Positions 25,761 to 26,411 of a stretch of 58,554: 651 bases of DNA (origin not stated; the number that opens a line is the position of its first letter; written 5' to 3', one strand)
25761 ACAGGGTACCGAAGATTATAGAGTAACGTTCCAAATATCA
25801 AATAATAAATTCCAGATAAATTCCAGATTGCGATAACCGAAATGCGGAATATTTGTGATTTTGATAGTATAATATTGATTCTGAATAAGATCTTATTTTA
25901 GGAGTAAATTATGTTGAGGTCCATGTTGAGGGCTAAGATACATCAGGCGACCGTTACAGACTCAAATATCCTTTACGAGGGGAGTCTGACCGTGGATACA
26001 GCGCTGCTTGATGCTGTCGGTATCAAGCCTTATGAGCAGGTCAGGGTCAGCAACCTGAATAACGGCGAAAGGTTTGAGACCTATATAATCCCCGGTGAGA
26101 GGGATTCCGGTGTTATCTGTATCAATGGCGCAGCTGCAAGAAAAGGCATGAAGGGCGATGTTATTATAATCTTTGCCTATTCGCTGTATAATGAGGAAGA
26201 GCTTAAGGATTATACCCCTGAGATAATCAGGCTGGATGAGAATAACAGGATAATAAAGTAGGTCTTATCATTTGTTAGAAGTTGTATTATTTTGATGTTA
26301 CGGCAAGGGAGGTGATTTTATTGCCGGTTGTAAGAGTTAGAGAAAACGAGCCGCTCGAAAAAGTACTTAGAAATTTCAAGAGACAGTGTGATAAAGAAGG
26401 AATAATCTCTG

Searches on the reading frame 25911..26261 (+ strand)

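Call 75: search_protein_families(library=pfam, proteins=[window:25911-26261:+], max_evalue=0.001)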
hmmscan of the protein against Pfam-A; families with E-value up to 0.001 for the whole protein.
window:25911-26261:+ (116 aa): 1 family
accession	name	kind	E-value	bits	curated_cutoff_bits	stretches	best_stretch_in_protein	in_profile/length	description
PF02261.22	Asp_decarbox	-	2.8e-48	163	25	1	1-114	1-114/115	Aspartate decarboxylase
